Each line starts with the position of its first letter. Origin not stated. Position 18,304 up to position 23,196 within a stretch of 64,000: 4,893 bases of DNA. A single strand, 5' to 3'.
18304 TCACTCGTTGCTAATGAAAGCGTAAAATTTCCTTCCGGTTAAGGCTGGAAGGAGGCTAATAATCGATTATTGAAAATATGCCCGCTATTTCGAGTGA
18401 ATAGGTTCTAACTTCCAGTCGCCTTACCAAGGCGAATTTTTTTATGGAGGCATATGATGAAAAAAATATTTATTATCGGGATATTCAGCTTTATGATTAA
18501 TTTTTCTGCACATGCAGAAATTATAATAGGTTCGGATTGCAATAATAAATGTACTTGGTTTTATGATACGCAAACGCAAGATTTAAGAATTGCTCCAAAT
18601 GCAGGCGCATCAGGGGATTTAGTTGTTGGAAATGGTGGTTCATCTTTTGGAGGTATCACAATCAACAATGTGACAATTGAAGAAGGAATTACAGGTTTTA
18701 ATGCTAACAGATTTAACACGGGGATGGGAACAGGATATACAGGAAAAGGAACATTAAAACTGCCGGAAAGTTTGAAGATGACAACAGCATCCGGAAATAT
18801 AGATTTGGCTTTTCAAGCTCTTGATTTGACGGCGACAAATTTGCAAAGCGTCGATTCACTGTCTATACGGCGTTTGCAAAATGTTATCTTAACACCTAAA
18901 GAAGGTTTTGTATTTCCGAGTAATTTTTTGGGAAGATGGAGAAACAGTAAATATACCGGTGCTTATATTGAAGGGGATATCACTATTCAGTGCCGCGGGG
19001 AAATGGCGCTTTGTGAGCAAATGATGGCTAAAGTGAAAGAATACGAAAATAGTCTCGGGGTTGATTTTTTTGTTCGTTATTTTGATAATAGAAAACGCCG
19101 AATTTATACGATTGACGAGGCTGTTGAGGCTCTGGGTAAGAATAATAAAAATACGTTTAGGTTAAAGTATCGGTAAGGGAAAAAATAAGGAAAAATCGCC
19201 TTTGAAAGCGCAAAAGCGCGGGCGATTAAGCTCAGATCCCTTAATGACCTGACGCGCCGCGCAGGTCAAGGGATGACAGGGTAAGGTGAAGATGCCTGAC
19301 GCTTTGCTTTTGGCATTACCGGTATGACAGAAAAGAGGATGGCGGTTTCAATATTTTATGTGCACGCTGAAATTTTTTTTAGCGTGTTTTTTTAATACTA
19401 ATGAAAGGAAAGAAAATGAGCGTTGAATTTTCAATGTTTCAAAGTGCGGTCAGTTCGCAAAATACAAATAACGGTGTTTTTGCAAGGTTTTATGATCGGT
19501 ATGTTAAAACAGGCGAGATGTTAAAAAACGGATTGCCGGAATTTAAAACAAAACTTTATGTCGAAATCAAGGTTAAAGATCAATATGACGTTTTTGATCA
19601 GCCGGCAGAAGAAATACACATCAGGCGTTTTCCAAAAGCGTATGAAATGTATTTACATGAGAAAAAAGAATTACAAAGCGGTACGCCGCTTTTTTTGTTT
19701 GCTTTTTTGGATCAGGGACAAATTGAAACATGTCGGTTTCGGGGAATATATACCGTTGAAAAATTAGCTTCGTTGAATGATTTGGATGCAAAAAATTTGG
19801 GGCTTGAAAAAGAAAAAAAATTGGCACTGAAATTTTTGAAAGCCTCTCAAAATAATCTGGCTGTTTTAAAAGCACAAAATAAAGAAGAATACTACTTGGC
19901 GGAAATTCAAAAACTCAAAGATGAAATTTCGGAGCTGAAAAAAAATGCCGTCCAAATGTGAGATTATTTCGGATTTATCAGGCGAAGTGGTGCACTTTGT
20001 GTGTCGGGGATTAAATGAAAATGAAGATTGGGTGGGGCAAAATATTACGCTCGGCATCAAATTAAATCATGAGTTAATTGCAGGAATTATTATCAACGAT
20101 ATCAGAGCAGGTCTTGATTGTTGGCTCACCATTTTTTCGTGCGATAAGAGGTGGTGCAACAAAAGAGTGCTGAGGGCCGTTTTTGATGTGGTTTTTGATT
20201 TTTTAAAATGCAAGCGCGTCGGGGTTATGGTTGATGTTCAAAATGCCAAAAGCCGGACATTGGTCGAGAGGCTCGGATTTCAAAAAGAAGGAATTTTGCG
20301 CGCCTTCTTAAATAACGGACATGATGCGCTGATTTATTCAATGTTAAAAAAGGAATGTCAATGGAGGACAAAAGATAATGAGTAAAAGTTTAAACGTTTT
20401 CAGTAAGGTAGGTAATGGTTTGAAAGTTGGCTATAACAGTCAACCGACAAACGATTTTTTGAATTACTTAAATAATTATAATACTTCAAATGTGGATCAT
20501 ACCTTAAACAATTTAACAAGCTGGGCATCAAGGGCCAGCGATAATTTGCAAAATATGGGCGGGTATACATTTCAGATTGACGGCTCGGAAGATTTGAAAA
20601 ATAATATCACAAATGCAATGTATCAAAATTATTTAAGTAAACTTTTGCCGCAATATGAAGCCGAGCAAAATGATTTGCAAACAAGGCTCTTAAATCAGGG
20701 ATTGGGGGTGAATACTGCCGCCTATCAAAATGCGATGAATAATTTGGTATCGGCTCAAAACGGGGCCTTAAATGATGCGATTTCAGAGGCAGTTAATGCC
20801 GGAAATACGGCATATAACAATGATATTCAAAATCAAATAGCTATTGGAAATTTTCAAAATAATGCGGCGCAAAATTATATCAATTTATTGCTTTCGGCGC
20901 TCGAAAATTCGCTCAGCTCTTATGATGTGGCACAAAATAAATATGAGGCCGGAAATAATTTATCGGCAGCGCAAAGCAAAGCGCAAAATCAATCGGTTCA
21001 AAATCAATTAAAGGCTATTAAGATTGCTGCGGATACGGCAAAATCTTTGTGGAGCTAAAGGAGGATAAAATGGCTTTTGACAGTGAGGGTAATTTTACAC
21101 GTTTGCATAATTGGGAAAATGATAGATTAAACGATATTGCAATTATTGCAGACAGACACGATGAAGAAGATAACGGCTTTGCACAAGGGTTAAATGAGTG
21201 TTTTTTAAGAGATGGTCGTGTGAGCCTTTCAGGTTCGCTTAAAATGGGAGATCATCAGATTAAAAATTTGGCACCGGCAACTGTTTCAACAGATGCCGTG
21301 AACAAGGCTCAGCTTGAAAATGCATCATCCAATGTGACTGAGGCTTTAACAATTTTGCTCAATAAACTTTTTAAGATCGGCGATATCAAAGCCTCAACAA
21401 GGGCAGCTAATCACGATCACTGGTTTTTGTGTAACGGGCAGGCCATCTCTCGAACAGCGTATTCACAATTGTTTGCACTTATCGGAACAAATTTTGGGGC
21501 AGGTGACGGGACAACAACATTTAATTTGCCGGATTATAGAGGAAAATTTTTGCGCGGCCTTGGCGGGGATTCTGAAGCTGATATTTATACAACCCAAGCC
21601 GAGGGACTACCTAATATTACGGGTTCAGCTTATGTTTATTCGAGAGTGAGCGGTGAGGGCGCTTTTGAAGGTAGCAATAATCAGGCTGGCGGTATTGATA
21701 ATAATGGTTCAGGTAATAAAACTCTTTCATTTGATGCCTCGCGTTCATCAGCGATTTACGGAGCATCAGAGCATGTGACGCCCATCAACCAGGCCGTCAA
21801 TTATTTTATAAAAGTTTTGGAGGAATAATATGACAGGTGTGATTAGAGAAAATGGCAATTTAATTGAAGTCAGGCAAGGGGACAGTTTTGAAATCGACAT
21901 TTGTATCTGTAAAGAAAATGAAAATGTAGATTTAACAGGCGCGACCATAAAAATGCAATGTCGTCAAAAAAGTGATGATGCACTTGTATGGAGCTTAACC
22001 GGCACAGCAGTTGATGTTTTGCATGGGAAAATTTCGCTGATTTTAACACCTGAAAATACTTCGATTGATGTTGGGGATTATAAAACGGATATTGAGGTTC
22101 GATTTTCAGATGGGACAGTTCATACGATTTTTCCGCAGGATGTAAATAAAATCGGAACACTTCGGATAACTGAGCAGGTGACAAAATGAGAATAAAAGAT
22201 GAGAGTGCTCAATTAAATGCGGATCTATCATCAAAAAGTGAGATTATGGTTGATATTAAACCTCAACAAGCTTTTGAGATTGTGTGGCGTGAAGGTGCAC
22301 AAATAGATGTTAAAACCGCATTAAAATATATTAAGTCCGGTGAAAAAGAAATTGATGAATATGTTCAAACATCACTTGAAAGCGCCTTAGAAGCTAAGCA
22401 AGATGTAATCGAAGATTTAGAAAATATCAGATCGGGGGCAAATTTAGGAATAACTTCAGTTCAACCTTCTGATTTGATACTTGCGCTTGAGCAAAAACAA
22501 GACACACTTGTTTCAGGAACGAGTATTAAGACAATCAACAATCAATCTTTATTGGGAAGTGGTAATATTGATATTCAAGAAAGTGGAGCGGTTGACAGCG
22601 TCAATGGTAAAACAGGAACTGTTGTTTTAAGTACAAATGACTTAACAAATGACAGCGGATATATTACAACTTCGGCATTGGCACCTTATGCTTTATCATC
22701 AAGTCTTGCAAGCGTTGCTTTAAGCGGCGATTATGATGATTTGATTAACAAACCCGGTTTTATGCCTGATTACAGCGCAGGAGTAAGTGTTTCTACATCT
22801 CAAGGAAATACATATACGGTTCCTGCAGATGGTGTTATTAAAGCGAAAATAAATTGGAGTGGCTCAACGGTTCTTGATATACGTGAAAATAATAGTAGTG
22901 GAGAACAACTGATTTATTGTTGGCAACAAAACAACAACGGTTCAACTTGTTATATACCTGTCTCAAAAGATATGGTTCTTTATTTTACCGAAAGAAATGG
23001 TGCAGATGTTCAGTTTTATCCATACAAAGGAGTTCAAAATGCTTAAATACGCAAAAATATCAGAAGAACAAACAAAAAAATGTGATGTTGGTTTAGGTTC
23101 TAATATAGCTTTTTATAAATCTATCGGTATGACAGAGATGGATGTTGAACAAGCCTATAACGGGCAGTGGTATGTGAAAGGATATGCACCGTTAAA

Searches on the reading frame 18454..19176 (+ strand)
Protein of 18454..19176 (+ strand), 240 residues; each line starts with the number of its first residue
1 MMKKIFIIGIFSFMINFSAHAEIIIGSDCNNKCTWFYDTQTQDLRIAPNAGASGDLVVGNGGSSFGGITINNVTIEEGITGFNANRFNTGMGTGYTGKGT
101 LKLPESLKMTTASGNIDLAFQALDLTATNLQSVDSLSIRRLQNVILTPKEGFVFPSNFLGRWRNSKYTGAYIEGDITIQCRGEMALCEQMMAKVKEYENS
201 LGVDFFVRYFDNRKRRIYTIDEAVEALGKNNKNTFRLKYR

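Call 11: search_protein_families(library=pfam, proteins=[window:18454-19176:+], max_evalue=0.01)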
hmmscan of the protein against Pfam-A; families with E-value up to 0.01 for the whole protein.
window:18454-19176:+ (240 aa): 0 families

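Call 15: find_homologous_proteins(query=window:18454-19176:+, max_evalue=0.001)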
Query window:18454-19176:+ (240 aa): 2 proteins with E <= 0.001 among 235 candidates.
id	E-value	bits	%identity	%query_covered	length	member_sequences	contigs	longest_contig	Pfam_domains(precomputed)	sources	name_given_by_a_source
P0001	1.5e-148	510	100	95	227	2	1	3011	-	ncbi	-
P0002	3.6e-15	74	32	88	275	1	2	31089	-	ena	-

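Call 17: find_encoding_contigs(protein=P0002, flank=10000, max_places=6)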
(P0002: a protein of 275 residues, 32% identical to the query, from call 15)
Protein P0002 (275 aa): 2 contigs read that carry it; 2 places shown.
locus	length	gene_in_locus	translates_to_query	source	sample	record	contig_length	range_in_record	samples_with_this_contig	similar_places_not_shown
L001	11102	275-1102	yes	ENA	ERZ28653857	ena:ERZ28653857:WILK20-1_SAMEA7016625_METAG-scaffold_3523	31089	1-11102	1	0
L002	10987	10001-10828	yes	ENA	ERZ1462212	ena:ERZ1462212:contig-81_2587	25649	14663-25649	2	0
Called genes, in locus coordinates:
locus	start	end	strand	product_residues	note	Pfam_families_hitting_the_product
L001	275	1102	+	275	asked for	-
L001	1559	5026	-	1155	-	PF17757:UvrB_inter, PF02559:CarD_TRCF_RID, PF00270:DEAD, PF04851:ResIII (weak), PF00271:Helicase_C, PF03461:TRCF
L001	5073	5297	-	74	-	PF13467:RHH_4 (weak)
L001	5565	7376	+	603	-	PF01368:DHH, PF02272:DHHA1, PF17768:RecJ_OB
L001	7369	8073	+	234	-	PF04367:DUF502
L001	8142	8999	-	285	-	-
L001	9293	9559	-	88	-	PF03083:MtN3_slv, PF04193:PQ-loop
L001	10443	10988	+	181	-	-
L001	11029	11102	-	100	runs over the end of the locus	PF06291:Lambda_Bor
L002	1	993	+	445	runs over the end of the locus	-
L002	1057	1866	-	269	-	PF08433:KTI12, PF13671:AAA_33, PF00719:Pyrophosphatase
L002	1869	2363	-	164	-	-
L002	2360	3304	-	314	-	PF13302:Acetyltransf_3, PF00583:Acetyltransf_1, PF00293:NUDIX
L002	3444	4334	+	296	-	-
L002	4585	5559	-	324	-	PF13306:LRR_5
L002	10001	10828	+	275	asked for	-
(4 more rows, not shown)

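Call 18: find_encoding_contigs(protein=P0001, flank=5000, max_places=6)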
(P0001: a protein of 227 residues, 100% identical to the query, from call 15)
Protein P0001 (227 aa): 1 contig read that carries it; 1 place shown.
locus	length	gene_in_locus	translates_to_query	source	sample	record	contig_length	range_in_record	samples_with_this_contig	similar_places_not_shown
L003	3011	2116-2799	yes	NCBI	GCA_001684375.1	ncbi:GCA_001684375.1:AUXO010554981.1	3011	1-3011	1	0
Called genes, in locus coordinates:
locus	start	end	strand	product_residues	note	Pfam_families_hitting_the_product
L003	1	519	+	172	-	?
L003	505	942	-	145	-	-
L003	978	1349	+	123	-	-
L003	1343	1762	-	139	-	-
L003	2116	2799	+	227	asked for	-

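Call 30: find_related_loci(query=A2, collection=genome_contigs, flank=2500)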
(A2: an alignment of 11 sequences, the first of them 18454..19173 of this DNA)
Query A2 (240 aa) in genome_contigs; peptide patterns used: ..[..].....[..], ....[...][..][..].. (x = any residue, [..] = any of these).
92 stretches matched a pattern, but none encodes a relative of the query by tblastn (E <= 1e-3).
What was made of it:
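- Tried and rejected: 92 pattern matches were found, and none was confirmed (call 30).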

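Call 64: search_protein_families(library=pfam, proteins=[window:18454-19176:+], max_evalue=0.01)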
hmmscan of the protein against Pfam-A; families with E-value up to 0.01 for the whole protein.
window:18454-19176:+ (240 aa): 0 families

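Call 88: predict_structure(alignment_id=A2)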
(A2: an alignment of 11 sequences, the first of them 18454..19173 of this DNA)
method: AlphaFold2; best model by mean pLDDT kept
length: 240 residues; sequences in the alignment: 11
mean_pLDDT: 70.8   pTM: 0.65
mean pLDDT of the five models: 70.8, 70.2, 69.1, 68.9, 68.4
residues with pLDDT >= 90: 50; 70-90: 83; 50-70: 57; < 50: 50
segments of 3 or more residues with pLDDT < 50: 1-6, 11-18, 90-94, 202-218, 231-240
pLDDT, mean of each block of 10 residues (from residue 1): 47 48 88 92 94 88 68 93 75 58 91 69 86 74 87 71 62 72 87 71 37 46 54 39
secondary structure, 60 per line:
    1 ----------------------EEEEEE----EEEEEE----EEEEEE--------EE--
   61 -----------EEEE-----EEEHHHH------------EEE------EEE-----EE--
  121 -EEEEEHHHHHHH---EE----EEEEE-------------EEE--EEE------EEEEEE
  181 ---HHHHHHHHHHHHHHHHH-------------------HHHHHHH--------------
elements in order: E23-28 E33-38 E43-48 E72-75 E81-83 H84-87 E100-102 E109-111 E122-126 H127-133 E143-147 E161-163 E166-168 E175-180 H184-200 H220-226

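Call 90: fold_search(model_id=the predicted structure, library=pdb)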
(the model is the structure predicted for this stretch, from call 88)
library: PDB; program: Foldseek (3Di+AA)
matches with E <= 10: 261; with E <= 0.001: 0
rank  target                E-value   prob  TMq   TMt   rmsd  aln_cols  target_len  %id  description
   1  6mlx_A                2.8e-01  0.12  0.24  0.27  13.2       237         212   10  Crystal structure of T. pallidum Leucine Rich Repeat protein (TpLRR) (released 2019-07-17)
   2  9lls_B                4.5e-01  0.07  0.12  0.05  14.6       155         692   15  Crystal structure of Ornithine decarboxylase H346A mutant (released 2025-12-24)
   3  6fhm_B                6.3e-01  0.66  0.12  0.15   4.7        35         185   26  Crystal structure of the F47E mutant of the lipoprotein localization factor, LolA (released 2018-07-25)
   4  9e5c_0t               6.7e-01  0.04  0.16  0.10  11.4       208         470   10  Cryo-EM structure of 96 nm repeat of microtubule doublet from T. brucei flagellum (released 2025-03-12)
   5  5fus_A                7.1e-01  0.10  0.24  0.22  12.4       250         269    8  Crystal structure of B. cenocepacia DfsA (released 2016-06-01)
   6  1iwl                  1.0e+00  0.51  0.11  0.15   5.8        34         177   26  Crystal Structure of the Lipoprotein Localization Factor, LolA (released 2003-07-15)
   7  6fhm_A                1.0e+00  0.51  0.12  0.14   4.7        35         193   26  Crystal structure of the F47E mutant of the lipoprotein localization factor, LolA (released 2018-07-25)
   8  3kk7_A                1.3e+00  0.41  0.11  0.05   1.9        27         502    7  Crystal structure of Putative cell invasion protein with MAC/Perforin domain (NP_812351.1) from BACTERIODES THETAIOTAO (released 2009-11-24)
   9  4ki3_G                1.4e+00  0.20  0.09  0.12   4.7        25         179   20  1.70 Angstrom resolution crystal structure of outer-membrane lipoprotein carrier protein (lolA) from Yersinia pestis C (released 2013-05-15)
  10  7n9s_A                1.5e+00  0.07  0.22  0.04  11.6       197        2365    8  TcdB and frizzled-2 CRD complex (released 2022-03-02)
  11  3v64_D                1.6e+00  0.16  0.11  0.08   7.6        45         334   20  Crystal Structure of agrin and LRP4 (released 2012-04-25)
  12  7len_A                1.6e+00  0.03  0.14  0.08  10.8       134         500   17  Crystal structure of the epidermal growth factor receptor extracellular region with R84K mutation in complex with epir (released 2021-11-17)
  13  4ki3_H                1.7e+00  0.28  0.12  0.16   4.5        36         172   19  1.70 Angstrom resolution crystal structure of outer-membrane lipoprotein carrier protein (lolA) from Yersinia pestis C (released 2013-05-15)
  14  3s94_A                1.7e+00  0.15  0.11  0.05   7.5        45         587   20  Crystal structure of LRP6-E1E2 (released 2011-11-02)
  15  4lxr_A                1.7e+00  0.04  0.17  0.07  11.7       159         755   16  Structure of the Toll - Spatzle complex, a molecular hub in Drosophila development and innate immunity (released 2014-04-09)
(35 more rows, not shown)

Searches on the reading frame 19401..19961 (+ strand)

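Call 11: search_protein_families(library=pfam, proteins=[window:19401-19961:+], max_evalue=0.01)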
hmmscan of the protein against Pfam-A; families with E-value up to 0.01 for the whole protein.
window:19401-19961:+ (186 aa): 0 families

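Call 71: search_protein_families(library=phrogs, proteins=[window:19401-19961:+], max_evalue=0.001)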
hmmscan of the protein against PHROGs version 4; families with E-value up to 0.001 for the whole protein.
window:19401-19961:+ (186 aa): 1 family
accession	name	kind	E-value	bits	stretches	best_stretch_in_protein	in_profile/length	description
phrog_20268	-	unknown function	2.8e-11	44.6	1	74-183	74-177/227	-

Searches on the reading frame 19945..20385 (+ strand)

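Call 11: search_protein_families(library=pfam, proteins=[window:19945-20385:+], max_evalue=0.01)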
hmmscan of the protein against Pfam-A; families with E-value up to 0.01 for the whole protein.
window:19945-20385:+ (146 aa): 2 families
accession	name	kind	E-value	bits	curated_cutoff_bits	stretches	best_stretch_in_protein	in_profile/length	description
PF13523.12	Acetyltransf_8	-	0.00026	21.1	27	1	71-117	96-142/145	Acetyltransferase (GNAT) domain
PF13302.13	Acetyltransf_3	-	0.00053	21.1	25.4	1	69-113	94-138/138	Acetyltransferase (GNAT) domain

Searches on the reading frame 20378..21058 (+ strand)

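Call 11: search_protein_families(library=pfam, proteins=[window:20378-21058:+], max_evalue=0.01)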
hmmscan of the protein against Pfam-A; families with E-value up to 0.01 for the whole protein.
window:20378-21058:+ (226 aa): 0 families

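Call 71: search_protein_families(library=phrogs, proteins=[window:20378-21058:+], max_evalue=0.001)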
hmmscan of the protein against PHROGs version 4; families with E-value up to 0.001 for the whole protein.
window:20378-21058:+ (226 aa): 2 families
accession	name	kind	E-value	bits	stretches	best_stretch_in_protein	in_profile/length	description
phrog_6121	-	head and packaging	4.1e-08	34.1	1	43-190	94-241/392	virion structural protein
phrog_38621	-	unknown function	0.00045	21.1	1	100-160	18-74/80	-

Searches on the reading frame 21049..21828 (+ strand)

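Call 11: search_protein_families(library=pfam, proteins=[window:21049-21828:+], max_evalue=0.01)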
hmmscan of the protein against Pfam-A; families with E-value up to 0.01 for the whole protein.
window:21049-21828:+ (259 aa): 2 families
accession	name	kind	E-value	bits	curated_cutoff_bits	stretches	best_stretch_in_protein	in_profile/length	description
PF07484.17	Collar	-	3.1e-20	72.3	24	1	117-168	7-57/57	Phage Tail Collar Domain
PF05662.19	YadA_stalk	-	3.5e-08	34.1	28.4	1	70-102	1-33/43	Coiled stalk of trimeric autotransporter adhesin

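Call 71: search_protein_families(library=phrogs, proteins=[window:21049-21828:+], max_evalue=0.001)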
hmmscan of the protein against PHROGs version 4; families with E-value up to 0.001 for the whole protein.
window:21049-21828:+ (259 aa): 27 families (the best 25 are shown)
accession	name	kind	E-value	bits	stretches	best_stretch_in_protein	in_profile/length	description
phrog_523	-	tail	2.9e-22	80.2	1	104-257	482-638/673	tail collar fiber protein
phrog_1858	-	tail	2.1e-20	73.3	1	86-257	116-294/1018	tail fiber protein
phrog_9116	-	tail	5.3e-18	66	1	121-180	72-132/455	tail protein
phrog_19618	-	tail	1e-16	61.9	1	108-177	136-205/387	tail collar protein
phrog_25747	-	tail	4.8e-16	58.9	1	118-173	688-743/901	tail fiber protein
phrog_327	-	tail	1.2e-15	58.9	1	95-257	289-442/618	tail protein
phrog_8763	-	tail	1.5e-12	47.5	1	80-173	520-628/1024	tail protein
phrog_6921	-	tail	1.4e-11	44.9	1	148-241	290-407/738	tail fiber protein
phrog_31611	-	tail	5.1e-11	43.3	1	127-175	183-230/385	tail collar protein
phrog_38759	-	unknown function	7.5e-11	42.2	1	125-177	770-823/920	-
phrog_4711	-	unknown function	2.4e-09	38.3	2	80-145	32-98/296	-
phrog_13173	-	tail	8.7e-09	35.4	1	56-254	316-540/674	tail fiber protein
phrog_3100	-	tail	1.5e-08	36.3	1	125-233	235-341/382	tail fiber protein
phrog_6256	-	tail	1.8e-08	34.9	1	110-223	291-392/686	tail fiber protein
phrog_14307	-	unknown function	7.1e-08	33.3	1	124-190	64-124/137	-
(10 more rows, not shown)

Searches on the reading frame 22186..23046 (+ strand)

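Call 71: search_protein_families(library=phrogs, proteins=[window:22186-23046:+], max_evalue=0.001)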
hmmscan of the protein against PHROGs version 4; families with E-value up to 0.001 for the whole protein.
window:22186-23046:+ (286 aa): 2 families
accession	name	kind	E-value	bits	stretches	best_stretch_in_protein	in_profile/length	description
phrog_16348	-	unknown function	5.5e-06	25.9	1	101-136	233-270/818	-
phrog_9625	-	unknown function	0.00043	18.9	1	107-220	377-474/1586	-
